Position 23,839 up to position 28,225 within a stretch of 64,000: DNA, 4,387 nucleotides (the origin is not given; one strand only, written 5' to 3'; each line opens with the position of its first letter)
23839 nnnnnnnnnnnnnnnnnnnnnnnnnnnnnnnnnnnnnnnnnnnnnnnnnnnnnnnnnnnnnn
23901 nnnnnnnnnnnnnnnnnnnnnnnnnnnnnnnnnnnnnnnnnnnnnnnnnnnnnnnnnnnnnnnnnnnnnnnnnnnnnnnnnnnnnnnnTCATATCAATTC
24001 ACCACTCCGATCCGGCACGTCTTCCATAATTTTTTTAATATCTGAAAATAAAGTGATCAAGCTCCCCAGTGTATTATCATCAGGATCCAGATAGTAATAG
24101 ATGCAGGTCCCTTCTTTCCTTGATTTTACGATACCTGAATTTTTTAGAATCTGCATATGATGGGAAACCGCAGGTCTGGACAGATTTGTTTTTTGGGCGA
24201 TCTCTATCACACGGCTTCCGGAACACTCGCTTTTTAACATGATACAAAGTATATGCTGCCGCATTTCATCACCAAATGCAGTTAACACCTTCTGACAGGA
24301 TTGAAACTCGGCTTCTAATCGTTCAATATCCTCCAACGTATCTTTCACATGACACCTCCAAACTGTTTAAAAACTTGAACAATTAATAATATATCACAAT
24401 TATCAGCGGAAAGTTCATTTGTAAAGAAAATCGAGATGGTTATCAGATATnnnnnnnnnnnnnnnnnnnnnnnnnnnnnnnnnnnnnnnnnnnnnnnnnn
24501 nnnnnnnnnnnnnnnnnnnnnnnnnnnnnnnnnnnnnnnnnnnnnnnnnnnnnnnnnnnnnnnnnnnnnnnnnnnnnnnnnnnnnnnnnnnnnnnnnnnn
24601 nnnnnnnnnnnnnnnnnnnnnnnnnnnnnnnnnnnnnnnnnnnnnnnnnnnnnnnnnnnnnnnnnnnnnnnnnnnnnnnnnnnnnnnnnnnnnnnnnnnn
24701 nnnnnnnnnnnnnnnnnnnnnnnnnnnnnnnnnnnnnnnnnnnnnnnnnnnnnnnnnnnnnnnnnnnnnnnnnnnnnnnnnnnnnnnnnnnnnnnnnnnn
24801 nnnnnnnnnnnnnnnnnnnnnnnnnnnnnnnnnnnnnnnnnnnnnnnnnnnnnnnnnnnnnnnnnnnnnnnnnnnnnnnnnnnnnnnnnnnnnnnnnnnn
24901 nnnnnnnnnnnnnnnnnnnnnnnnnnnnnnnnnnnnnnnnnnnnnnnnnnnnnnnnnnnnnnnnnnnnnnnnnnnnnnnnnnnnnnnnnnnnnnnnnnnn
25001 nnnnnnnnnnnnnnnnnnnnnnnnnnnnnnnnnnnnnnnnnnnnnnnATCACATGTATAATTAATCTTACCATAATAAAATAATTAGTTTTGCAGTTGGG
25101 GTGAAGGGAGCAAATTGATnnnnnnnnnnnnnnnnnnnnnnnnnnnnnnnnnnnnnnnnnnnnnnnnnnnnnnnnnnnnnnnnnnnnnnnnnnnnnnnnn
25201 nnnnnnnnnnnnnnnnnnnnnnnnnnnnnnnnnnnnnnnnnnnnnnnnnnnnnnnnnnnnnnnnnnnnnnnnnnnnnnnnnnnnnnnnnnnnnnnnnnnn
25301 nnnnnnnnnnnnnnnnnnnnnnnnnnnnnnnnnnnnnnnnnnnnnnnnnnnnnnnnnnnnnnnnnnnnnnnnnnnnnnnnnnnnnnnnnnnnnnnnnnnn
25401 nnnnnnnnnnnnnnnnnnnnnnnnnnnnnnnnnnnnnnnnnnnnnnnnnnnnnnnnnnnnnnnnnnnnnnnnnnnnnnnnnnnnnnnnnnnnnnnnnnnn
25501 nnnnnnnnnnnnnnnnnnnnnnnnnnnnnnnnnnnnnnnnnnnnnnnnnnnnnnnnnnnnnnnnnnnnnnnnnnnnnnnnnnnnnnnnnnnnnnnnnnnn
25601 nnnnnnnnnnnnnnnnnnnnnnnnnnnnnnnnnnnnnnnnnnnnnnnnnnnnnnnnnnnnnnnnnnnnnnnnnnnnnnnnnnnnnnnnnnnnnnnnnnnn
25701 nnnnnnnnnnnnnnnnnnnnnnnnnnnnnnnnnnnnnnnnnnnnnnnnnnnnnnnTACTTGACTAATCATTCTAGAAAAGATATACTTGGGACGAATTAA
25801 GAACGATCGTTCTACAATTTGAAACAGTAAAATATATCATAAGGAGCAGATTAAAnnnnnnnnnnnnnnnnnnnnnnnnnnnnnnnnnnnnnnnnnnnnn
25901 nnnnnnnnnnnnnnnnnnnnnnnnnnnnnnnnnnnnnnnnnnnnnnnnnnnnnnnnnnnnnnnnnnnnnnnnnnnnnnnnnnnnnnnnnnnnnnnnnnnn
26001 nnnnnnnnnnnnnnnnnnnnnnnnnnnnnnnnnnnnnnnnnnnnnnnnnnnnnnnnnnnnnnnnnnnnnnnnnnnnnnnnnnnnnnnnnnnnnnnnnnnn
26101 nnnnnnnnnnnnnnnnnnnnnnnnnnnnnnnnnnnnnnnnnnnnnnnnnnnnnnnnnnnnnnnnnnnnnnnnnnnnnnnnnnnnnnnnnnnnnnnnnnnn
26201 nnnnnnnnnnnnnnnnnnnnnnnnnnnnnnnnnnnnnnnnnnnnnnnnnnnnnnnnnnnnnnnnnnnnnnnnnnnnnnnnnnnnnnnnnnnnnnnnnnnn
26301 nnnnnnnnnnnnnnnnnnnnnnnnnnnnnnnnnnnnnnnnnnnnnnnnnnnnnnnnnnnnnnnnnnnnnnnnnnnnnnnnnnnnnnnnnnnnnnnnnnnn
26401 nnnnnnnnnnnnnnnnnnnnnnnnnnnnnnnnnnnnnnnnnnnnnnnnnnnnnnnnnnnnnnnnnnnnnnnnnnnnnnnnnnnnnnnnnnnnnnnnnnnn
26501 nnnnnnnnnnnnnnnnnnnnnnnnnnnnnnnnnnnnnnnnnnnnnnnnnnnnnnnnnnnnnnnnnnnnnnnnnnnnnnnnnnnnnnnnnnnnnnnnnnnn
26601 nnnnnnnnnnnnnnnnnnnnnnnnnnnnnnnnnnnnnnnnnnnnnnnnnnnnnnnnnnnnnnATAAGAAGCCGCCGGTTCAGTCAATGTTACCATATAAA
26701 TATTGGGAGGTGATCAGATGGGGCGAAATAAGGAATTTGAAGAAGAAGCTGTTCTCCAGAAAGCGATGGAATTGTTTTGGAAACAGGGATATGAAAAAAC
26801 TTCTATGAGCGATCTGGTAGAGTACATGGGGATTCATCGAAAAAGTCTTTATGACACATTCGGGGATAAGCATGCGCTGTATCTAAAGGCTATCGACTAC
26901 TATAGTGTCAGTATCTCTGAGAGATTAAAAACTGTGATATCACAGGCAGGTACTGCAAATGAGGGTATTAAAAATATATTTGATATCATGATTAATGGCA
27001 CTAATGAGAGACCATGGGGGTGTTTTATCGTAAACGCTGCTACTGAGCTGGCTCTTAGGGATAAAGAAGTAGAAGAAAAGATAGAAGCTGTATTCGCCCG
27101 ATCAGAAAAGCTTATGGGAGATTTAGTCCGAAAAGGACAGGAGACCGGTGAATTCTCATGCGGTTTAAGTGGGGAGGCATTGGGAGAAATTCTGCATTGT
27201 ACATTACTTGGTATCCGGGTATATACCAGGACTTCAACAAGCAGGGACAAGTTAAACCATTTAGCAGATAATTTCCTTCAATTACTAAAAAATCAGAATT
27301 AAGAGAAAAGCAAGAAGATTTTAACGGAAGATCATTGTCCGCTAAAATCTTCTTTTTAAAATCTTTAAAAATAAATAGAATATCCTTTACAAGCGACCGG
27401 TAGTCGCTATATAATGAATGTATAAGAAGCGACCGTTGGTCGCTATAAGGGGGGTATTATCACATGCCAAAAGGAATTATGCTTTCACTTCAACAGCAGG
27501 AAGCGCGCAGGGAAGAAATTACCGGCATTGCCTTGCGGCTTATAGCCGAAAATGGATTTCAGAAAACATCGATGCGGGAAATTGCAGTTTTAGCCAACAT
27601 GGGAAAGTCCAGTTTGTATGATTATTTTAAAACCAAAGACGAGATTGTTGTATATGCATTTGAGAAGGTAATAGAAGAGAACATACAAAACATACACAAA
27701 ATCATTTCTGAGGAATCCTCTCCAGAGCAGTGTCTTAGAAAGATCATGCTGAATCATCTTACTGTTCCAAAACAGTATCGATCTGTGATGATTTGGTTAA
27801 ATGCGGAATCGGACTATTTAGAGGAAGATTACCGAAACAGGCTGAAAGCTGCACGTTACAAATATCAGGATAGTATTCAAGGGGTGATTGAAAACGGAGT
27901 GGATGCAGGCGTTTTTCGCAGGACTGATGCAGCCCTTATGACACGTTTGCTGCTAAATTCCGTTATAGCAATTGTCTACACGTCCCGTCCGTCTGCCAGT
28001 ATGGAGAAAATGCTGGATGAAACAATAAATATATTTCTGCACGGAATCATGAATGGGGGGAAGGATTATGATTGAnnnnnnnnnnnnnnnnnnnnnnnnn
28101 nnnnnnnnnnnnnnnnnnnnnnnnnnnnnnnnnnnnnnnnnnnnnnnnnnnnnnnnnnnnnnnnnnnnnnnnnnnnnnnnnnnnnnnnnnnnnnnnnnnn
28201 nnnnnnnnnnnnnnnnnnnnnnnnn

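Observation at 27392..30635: TetR regulator with twin palindromic operators driving an RPH-family (rifampin-phosphotransferase-like) enzyme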

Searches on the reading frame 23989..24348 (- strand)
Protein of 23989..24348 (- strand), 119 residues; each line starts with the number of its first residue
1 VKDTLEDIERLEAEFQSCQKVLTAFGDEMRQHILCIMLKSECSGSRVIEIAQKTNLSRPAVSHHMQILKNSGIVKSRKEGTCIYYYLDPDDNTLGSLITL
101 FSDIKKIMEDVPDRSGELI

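Call 88: search_protein_families(library=pfam, proteins=[window:23989-24348:-], max_evalue=0.00001)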
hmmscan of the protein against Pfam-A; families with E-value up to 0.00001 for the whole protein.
window:23989-24348:- (119 aa): 2 families
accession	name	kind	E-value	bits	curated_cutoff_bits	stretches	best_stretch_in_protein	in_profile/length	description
PF01022.26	HTH_5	-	6.1e-09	36.1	22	1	29-76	3-47/47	Bacterial regulatory protein, arsR family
PF13412.12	HTH_24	-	1.3e-06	28.3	21.9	1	28-75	3-48/48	Winged helix-turn-helix DNA-binding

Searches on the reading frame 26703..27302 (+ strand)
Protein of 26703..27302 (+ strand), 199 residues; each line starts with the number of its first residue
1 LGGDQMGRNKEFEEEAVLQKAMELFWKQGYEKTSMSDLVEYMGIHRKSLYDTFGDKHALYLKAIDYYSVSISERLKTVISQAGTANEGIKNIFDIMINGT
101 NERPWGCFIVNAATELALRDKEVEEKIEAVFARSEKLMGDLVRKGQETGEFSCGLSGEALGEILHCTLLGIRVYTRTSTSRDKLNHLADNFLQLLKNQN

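Call 3: search_protein_families(library=pfam, proteins=[window:26703-27302:+], max_evalue=0.01)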
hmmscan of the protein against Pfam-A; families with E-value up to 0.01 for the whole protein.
window:26703-27302:+ (199 aa): 3 families
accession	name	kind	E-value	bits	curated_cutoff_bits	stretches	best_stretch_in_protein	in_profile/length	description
PF00440.29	TetR_N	-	1.8e-11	44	24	1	18-61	2-45/47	Bacterial regulatory proteins, tetR family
PF16925.10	TetR_C_13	-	7.8e-10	39.6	27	1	89-187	5-105/109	Tetracyclin repressor-like, C-terminal domain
PF21993.1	TetR_C_13_2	-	0.0017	19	27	1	87-188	3-101/103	Transcriptional regulator LmrA/YxaF-like, C-terminal domain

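Call 4: search_protein_families(library=ncbifam, proteins=[window:26703-27302:+], max_evalue=0.01)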
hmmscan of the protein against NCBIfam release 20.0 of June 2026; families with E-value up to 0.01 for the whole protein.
window:26703-27302:+ (199 aa): 16 families
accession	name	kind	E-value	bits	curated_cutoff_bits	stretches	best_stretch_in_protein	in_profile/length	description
NF041196.1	ScbR_bind_reg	equivalog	2e-11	44.4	150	1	15-195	9-185/191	ScbR family autoregulator-binding transcription factor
NF051457.1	acryl_TF_AcuR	equivalog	4.1e-11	42.6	247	1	12-195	17-203/204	acrylate utilization transcriptional regulator AcuR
TIGR03968.1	mycofact_TetR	equivalog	9.8e-07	28.5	224.9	1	5-78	2-75/190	mycofactocin system transcriptional regulator MftR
NF007015.0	PRK09480.1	equivalog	1.1e-06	28.4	120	1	13-195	11-193/197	nucleoid occlusion factor SlmA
NF050111.1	TransRegSACE7040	equivalog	3.3e-06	27.1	250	1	15-97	4-86/186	SACE_7040 family transcriptional regulator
NF053878.1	FATransRegFadRBac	equivalog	8.4e-06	25.7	200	1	15-190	6-179/190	fatty acid metabolism transcriptional regulator FadR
NF053731.1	TransRegFasRMycb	equivalog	1.1e-05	25.3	330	1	15-88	14-87/199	HTH-type transcriptional activator FasR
NF008647.0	PRK11640.1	equivalog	1.3e-05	25.5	267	1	14-119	3-110/191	transcriptional regulator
NF047866.1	TF_DicD_YjdC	equivalog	2.4e-05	24.6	240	1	14-123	3-114/191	division control transcriptional repressor DicD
NF051852.1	efflux_TF_MtrR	exception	2.6e-05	24.1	280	1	15-82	13-80/205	multidrug efflux system transcriptional repressor MtrR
NF007949.0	PRK10668.1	equivalog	0.00021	20.8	271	1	15-73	14-72/216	multidrug efflux transporter transcriptional repressor AcrR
TIGR02366.1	DHAK_reg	equivalog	0.00056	19.9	129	1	23-59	14-50/176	dihydroxyacetone kinase transcriptional activator DhaS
NF037937.1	septum_RefZ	equivalog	0.0011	18.9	180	1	15-152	2-139/195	forespore capture DNA-binding protein RefZ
NF053516.1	TranRepPrsAVib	equivalog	0.0017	18.2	300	1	13-94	7-89/208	TetR family transcriptional repressor PsrA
TIGR03613.1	RutR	equivalog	0.0017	18.2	368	1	8-64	4-60/202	pyrimidine utilization regulatory protein R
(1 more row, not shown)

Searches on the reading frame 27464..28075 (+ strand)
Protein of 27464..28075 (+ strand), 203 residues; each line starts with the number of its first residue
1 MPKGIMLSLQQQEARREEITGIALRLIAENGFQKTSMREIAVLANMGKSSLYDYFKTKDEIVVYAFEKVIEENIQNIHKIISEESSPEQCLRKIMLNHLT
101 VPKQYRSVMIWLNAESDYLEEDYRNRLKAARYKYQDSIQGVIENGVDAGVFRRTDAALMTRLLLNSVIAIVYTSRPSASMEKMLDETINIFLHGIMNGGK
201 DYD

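Call 3: search_protein_families(library=pfam, proteins=[window:27464-28075:+], max_evalue=0.01)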
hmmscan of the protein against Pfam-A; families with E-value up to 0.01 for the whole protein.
window:27464-28075:+ (203 aa): 6 families
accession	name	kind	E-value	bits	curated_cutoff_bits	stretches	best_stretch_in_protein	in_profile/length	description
PF17932.6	TetR_C_24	-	3.3e-13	50.3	26.4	1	85-193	2-112/114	Tetracyclin repressor-like, C-terminal domain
PF00440.29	TetR_N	-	4.2e-13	49.3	24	1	23-63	5-45/47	Bacterial regulatory proteins, tetR family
PF16925.10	TetR_C_13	-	0.00015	22.6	27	1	112-175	30-94/109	Tetracyclin repressor-like, C-terminal domain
PF08360.16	TetR_C_5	-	0.00067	20.3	21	1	117-196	49-130/131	QacR-like protein, C-terminal region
PF08359.16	TetR_C_4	-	0.0031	18.1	21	1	66-167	1-102/133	YsiA-like protein, C-terminal region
PF17935.6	TetR_C_27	-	0.0097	16.5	26.1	0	129-168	43-82/106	Tetracyclin repressor-like, C-terminal domain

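Call 4: search_protein_families(library=ncbifam, proteins=[window:27464-28075:+], max_evalue=0.01)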
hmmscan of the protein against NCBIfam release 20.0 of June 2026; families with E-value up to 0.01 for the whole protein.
window:27464-28075:+ (203 aa): 22 families
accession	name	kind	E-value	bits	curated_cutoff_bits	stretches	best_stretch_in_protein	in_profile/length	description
NF053878.1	FATransRegFadRBac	equivalog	4.4e-18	65.8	200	1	17-195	6-188/190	fatty acid metabolism transcriptional regulator FadR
TIGR03384.1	betaine_BetI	equivalog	1.2e-11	44.7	201.3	1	11-128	5-123/189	choline-binding transcriptional repressor BetI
TIGR03968.1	mycofact_TetR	equivalog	6.2e-11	42.2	224.9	1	12-103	7-97/190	mycofactocin system transcriptional regulator MftR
NF001978.0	PRK00767.1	equivalog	1.3e-10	41.4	118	1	9-128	4-125/197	transcriptional regulator BetI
NF037937.1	septum_RefZ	equivalog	5.5e-10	39.5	180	1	16-173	1-160/195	forespore capture DNA-binding protein RefZ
NF050111.1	TransRegSACE7040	equivalog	4.9e-09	36.4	250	1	15-144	2-131/186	SACE_7040 family transcriptional regulator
NF051457.1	acryl_TF_AcuR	equivalog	2e-08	33.7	247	1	11-157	14-166/204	acrylate utilization transcriptional regulator AcuR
NF011572.0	PRK14996.1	equivalog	9.8e-08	32.1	144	1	11-157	5-148/192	TetR family transcriptional regulator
NF058643.1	TranRegCurRPseudo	equivalog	1.1e-07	31.8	300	1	14-165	7-163/193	TetR family transcriptional repressor CurR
NF007949.0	PRK10668.1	equivalog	1.1e-07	31.5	271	1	10-110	7-111/216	multidrug efflux transporter transcriptional repressor AcrR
TIGR03613.1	RutR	equivalog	1.4e-07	31.6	368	1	12-107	6-100/202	pyrimidine utilization regulatory protein R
NF051852.1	efflux_TF_MtrR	exception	4.2e-07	30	280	1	16-139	12-137/205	multidrug efflux system transcriptional repressor MtrR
NF033703.1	transcr_KstR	equivalog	9.2e-07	28.6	280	1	11-101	4-93/185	cholesterol catabolism transcriptional regulator KstR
NF053731.1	TransRegFasRMycb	equivalog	2.1e-06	27.7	330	1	12-150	9-145/199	HTH-type transcriptional activator FasR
NF053516.1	TranRepPrsAVib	equivalog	4.1e-06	26.7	300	1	11-85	3-77/208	TetR family transcriptional repressor PsrA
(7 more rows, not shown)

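Call 29: search_solved_structures(query=window:27464-28075:+, max_evalue=0.0001)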
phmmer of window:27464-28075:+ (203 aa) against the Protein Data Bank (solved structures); distinct sequences matched with E-value up to 0.0001: 51.
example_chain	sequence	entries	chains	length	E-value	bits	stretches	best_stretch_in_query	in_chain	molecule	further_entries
3vpr_A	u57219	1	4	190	1.2e-14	57.7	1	16-181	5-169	Transcriptional regulator, TetR family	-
3dcf_A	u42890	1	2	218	1.4e-12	51.1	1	14-194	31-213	transcriptional regulator of the TetR/AcrR family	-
4uds_A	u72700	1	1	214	7.9e-12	48.6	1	10-195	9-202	MBDR REGULATOR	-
1vi0_A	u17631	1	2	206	8e-12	48.6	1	7-171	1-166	transcriptional regulator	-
3whb_A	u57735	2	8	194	5.2e-11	45.9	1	11-169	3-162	Fatty acid metabolism regulator protein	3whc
3crj_A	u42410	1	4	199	1.9e-10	44.1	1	15-167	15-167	Transcription regulator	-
2ibd_A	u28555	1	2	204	6.3e-10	42.4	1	13-195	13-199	Possible transcriptional regulator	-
6azh_A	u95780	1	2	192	9.8e-10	41.7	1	18-195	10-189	TetR family transcriptional regulator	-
5k7f_A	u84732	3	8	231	3.6e-09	39.9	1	15-179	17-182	Transcriptional regulator, TetR family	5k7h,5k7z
4w1u_A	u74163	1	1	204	3.9e-08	36.5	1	11-195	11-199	HTH-type transcriptional repressor KstR2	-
4w97_A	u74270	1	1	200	4.5e-08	36.3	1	11-195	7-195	HTH-type transcriptional repressor KstR2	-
3br3_B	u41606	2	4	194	5.4e-08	36.1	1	16-196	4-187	HTH-type transcriptional regulator qacR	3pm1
3br5_B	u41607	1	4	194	8.1e-08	35.5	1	16-196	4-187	HTH-type transcriptional regulator qacR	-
3br0_B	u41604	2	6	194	9e-08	35.3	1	16-196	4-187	HTH-type transcriptional regulator qacR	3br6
3bqz_B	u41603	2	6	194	1.1e-07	35.1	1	16-196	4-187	HTH-type transcriptional regulator qacR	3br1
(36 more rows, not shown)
